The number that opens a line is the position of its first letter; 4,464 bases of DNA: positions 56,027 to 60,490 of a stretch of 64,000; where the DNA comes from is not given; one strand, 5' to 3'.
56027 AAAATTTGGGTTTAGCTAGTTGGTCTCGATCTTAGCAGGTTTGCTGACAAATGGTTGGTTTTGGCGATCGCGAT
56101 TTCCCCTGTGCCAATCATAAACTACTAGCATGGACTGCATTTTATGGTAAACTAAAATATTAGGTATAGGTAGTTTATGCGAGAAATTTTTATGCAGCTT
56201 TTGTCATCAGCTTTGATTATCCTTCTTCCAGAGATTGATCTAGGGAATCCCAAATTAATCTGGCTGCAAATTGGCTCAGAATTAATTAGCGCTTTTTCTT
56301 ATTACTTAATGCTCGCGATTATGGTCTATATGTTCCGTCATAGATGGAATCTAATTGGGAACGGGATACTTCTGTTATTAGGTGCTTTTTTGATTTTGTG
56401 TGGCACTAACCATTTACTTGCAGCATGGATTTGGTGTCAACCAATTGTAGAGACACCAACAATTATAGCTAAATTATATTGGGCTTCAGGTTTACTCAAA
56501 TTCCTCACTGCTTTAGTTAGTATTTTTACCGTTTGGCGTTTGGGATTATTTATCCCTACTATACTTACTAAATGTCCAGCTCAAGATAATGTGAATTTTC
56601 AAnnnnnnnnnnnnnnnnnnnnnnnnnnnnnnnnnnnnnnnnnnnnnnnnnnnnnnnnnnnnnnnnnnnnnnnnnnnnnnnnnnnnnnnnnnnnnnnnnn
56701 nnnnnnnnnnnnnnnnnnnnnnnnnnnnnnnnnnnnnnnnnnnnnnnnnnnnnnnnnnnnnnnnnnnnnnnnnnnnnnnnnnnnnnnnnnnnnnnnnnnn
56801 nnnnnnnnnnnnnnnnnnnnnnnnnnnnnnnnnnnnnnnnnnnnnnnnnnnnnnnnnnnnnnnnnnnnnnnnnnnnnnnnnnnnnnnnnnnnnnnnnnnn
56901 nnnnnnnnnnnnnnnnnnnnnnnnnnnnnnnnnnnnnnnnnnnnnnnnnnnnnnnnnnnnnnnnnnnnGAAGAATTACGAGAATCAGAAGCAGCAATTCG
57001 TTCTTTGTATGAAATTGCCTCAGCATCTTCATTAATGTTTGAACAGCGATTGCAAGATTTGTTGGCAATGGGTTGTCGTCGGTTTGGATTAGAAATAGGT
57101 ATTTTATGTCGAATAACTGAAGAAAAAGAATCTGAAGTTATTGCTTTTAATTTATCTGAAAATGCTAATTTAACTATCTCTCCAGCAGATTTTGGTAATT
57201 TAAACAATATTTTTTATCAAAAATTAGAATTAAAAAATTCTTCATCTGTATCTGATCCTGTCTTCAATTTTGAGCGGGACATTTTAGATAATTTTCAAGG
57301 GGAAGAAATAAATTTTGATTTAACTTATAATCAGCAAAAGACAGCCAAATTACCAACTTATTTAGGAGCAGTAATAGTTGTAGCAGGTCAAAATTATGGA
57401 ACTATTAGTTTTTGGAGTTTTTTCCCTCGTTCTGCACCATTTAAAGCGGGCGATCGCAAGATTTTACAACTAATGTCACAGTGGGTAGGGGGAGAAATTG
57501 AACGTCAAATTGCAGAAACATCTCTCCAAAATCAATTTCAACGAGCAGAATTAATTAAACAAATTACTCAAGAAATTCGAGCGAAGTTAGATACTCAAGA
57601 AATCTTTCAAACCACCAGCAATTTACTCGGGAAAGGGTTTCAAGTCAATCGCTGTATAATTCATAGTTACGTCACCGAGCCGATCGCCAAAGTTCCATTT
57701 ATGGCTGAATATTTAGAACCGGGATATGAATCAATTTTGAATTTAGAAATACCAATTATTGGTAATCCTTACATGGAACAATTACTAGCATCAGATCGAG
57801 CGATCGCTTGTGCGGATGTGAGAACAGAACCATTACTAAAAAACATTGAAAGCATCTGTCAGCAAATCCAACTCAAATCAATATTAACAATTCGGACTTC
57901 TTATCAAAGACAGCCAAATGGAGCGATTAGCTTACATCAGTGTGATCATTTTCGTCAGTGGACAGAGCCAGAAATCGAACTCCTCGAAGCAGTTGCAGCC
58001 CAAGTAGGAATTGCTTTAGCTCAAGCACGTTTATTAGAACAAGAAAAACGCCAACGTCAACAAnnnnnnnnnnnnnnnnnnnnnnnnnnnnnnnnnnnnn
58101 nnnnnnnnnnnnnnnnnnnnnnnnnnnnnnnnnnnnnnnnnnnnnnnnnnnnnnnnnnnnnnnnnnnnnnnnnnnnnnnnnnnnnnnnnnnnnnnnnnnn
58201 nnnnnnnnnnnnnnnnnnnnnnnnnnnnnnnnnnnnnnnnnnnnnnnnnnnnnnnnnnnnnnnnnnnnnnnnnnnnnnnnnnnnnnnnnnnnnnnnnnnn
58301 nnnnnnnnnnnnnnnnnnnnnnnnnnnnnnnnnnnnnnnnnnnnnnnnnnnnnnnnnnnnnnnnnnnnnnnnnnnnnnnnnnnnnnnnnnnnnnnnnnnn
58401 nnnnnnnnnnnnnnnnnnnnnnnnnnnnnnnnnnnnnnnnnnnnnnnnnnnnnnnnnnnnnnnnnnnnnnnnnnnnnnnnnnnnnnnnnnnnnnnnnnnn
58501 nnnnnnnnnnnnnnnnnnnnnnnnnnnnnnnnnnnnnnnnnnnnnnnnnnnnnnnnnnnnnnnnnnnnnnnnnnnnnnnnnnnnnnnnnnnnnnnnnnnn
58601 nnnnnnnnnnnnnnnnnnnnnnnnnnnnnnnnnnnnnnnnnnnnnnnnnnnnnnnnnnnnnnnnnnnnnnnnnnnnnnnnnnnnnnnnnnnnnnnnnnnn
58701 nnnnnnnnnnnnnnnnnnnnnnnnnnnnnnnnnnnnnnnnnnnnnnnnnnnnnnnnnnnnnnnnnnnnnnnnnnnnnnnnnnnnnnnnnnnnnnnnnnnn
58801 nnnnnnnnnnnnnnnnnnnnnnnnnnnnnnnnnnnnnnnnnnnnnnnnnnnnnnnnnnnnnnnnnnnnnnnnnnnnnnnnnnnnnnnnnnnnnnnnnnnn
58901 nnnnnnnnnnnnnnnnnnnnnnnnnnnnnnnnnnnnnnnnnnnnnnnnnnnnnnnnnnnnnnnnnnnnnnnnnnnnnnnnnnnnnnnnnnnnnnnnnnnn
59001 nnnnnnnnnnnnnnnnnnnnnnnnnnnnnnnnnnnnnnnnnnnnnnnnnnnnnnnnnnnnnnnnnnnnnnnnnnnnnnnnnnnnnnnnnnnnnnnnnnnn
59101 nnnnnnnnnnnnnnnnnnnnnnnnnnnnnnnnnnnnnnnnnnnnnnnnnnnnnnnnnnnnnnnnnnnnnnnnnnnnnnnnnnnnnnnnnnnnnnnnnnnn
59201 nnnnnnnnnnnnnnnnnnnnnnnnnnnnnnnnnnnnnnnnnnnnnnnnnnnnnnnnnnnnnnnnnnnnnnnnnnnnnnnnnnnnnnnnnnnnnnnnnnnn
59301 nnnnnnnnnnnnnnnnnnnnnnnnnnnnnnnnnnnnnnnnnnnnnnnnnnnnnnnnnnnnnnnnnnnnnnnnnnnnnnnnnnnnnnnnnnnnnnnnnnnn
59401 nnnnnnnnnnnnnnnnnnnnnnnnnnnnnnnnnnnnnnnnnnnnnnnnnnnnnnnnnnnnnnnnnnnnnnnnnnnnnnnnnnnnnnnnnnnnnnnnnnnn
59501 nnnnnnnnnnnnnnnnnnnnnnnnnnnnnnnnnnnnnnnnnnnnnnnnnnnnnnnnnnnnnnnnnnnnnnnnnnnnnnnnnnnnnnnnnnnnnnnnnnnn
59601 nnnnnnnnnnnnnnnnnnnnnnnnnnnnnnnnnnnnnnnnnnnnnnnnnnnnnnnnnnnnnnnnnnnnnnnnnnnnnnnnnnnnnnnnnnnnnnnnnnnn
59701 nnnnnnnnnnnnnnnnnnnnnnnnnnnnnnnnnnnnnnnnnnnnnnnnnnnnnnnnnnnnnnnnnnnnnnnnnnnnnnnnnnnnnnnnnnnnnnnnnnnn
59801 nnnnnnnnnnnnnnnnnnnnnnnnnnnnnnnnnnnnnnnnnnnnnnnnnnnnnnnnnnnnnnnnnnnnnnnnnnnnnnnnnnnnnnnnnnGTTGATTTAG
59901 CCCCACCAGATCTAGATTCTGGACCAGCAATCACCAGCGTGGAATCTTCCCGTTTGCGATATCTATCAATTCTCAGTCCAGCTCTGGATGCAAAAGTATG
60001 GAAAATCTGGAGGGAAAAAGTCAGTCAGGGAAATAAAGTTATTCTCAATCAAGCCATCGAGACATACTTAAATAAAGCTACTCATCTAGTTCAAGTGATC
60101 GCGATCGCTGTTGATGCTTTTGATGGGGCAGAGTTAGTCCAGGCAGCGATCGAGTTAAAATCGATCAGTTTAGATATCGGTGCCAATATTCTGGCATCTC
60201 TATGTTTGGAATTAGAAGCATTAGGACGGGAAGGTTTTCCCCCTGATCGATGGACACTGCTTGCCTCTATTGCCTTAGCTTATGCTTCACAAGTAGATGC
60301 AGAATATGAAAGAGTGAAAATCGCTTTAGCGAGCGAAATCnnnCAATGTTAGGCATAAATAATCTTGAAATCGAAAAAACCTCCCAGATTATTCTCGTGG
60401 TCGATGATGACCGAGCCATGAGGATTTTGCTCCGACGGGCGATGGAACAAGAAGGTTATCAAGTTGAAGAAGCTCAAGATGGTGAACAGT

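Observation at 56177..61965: Ethylene-receptor-like hybrid histidine kinase (ETR1-type ethylene-binding domain with Cu-ligand Cys and His) adjacent to a REC–GAF–GGDEF regulator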

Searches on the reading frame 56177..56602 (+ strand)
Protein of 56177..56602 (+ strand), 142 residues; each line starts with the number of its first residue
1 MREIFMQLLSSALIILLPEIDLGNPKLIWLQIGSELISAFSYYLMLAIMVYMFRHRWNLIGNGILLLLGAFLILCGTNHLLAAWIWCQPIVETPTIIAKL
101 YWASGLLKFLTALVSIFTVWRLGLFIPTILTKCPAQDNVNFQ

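Call 6: find_homologous_proteins(query=window:56177-56602:+, max_evalue=0.001)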
Query seq(142 aa): 46 candidates shared short words with the query, none scored E <= 0.001.

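Call 11: search_protein_representatives(protein=window:56177-56602:+)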
Query: 142 residues. Proteins with E-value up to 0.001 (for the whole library): 1301; up to 1e-10: 27; up to 1e-30: 1. The best 150 are listed.
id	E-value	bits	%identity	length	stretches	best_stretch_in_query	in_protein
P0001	2.7e-85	300.0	100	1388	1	1-142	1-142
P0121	8.8e-14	68.0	44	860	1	22-136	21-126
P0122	2.7e-13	66.5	39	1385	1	2-131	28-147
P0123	7.4e-13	65.0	38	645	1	19-141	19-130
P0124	8.0e-13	64.9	37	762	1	2-136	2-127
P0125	3.2e-12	63.0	41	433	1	3-136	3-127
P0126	4.4e-12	62.5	43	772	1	19-136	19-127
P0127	7.3e-12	61.8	46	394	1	22-136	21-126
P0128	9.1e-12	61.5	45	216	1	22-136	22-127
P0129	9.3e-12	61.5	43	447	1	23-132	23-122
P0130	1.0e-11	61.3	40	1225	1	22-135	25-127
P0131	1.1e-11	61.3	45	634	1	22-131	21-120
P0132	1.2e-11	61.1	40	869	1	1-131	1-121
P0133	1.2e-11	61.1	41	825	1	20-136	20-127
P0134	1.2e-11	61.1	40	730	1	3-136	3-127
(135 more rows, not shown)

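Call 57: predict_structure(alignment_id=A1)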
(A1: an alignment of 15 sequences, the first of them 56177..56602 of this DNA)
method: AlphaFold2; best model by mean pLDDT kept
length: 142 residues; sequences in the alignment: 15
mean_pLDDT: 73.8   pTM: 0.50
mean pLDDT of the five models: 73.8, 71.7, 69.0, 67.2, 65.7
residues with pLDDT >= 90: 0; 70-90: 101; 50-70: 37; < 50: 4
segments of 3 or more residues with pLDDT < 50: none
pLDDT, mean of each block of 10 residues (from residue 1): 72 61 72 78 81 71 79 83 79 78 83 82 69 53 44
secondary structure, 60 per line:
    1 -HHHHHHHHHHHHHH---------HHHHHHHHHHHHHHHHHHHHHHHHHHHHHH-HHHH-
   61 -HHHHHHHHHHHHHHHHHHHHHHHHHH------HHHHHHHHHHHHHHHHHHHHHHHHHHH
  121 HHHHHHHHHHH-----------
elements in order: H2-15 H25-54 H56-59 H62-87 H94-131

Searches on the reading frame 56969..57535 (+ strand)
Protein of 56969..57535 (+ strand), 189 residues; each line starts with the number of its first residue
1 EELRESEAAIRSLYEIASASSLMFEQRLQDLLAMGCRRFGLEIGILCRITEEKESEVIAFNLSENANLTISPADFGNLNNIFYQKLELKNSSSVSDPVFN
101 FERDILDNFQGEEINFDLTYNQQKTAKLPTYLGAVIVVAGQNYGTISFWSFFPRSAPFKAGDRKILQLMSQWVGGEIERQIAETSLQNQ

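Call 41: search_protein_families(library=pfam, proteins=[window:56969-57535:+], max_evalue=10)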
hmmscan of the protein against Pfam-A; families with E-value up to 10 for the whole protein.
seq(189 aa): 2 families
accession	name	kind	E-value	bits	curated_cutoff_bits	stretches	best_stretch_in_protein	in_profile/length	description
PF22709.1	Mu_Gam-Sipho_Gp157-TOTE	-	0.058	13.7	27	1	34-58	36-60/63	Mu Gam/Sipho_Gp157-like domain of the TOTE conflict systems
PF01590.32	GAF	-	0.19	12.7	22.4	1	123-177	82-133/133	GAF domain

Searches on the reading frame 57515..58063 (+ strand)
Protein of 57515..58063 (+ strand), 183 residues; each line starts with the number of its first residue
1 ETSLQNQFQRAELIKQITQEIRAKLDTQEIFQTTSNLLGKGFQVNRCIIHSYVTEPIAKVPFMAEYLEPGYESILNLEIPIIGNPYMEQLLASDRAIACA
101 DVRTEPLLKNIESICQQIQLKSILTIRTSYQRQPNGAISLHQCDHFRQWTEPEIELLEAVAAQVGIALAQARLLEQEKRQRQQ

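Call 23: search_solved_structures(query=window:57515-58063:+, max_evalue=0.001, show_alignments=4)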
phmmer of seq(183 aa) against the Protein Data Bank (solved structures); distinct sequences matched with E-value up to 0.001: 11.
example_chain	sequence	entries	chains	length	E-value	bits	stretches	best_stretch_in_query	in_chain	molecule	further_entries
8k9o_A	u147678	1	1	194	6.9e-20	74.3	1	3-175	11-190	histidine kinase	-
7ckv_A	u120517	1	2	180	2.8e-14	56.1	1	28-175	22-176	RcaE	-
6oap_A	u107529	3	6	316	2.4e-12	49.8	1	2-177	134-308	Dual sensor histidine kinase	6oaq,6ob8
6uv8_A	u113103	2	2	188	5.1e-07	32.5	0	127-171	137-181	Multi-sensor signal transduction histidine kinase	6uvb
6bhn_A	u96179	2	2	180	1.2e-06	31.2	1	14-180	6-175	Methyl-accepting chemotaxis sensory transducer with phytochrome sensor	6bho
5zoh_A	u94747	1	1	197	4.3e-06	29.5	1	16-183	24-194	Methyl-accepting chemotaxis protein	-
6xhg_A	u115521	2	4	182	1.9e-05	27.4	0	115-175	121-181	JSC1_58120g3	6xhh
3w2z_A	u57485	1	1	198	2.1e-05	27.2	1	16-183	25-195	Methyl-accepting chemotaxis protein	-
5dfx_A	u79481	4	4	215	6.3e-05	25.7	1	28-176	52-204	Histidine kinase | Sensory transduction histidine kinase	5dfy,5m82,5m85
6mgh_A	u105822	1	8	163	9.9e-05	25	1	32-170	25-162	miRFP670nano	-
8w26_A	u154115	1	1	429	0.00021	24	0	122-183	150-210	histidine kinase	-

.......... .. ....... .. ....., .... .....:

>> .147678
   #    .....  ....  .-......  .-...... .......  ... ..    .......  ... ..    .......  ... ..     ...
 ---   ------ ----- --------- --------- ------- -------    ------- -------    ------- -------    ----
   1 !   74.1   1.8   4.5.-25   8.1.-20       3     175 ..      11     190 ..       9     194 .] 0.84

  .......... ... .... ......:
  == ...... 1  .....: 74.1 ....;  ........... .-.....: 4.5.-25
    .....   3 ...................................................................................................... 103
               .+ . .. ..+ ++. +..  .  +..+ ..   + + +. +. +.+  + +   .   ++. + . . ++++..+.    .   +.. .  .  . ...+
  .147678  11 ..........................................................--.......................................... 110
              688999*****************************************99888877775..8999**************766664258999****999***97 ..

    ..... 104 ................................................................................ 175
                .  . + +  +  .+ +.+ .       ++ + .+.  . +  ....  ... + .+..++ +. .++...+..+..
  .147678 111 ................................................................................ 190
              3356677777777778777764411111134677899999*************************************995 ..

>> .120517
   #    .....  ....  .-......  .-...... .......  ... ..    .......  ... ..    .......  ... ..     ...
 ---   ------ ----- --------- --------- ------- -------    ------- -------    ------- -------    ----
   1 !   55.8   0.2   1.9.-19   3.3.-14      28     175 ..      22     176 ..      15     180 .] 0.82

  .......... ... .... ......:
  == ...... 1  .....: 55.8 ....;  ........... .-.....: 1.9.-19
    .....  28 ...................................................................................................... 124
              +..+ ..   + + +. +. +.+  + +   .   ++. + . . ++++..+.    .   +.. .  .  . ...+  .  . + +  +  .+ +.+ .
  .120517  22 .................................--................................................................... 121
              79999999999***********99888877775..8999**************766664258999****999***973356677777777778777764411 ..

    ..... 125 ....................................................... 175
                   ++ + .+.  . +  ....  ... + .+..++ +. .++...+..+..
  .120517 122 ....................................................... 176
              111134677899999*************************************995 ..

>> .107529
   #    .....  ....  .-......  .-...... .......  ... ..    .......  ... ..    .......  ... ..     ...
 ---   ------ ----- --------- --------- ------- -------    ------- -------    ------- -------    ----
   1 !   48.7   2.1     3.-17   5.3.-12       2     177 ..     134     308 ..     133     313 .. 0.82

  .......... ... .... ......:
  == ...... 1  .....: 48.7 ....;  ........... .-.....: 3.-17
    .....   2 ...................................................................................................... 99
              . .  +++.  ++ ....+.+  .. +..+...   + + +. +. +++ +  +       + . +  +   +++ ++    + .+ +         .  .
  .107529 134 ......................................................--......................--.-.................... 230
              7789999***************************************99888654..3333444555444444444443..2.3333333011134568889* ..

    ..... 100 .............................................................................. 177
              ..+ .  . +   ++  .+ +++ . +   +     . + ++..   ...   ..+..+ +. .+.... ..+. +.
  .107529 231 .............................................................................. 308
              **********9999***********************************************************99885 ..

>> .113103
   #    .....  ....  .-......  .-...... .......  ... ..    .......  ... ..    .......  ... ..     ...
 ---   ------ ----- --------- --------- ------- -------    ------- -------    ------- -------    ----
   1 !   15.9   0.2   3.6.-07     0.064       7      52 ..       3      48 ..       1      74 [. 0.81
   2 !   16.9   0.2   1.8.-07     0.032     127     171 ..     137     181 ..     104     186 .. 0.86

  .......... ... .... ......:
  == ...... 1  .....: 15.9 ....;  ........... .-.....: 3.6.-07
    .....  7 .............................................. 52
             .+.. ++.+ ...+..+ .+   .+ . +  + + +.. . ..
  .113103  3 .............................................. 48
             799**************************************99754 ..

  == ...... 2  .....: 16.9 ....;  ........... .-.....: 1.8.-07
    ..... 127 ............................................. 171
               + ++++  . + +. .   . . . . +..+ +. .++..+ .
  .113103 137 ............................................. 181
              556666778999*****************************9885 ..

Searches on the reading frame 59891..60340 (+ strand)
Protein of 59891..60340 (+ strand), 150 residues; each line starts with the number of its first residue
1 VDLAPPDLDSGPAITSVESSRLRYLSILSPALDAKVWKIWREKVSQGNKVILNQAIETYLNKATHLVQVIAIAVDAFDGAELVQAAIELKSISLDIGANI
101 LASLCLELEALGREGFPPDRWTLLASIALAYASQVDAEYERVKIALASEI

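Call 41: search_protein_families(library=pfam, proteins=[window:59891-60340:+], max_evalue=10)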
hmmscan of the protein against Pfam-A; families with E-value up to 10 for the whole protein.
seq(150 aa): 1 family
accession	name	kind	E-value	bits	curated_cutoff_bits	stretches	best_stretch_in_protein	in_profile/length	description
PF01627.28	Hpt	-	0.00021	21.9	24.6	1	56-142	3-81/84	Hpt domain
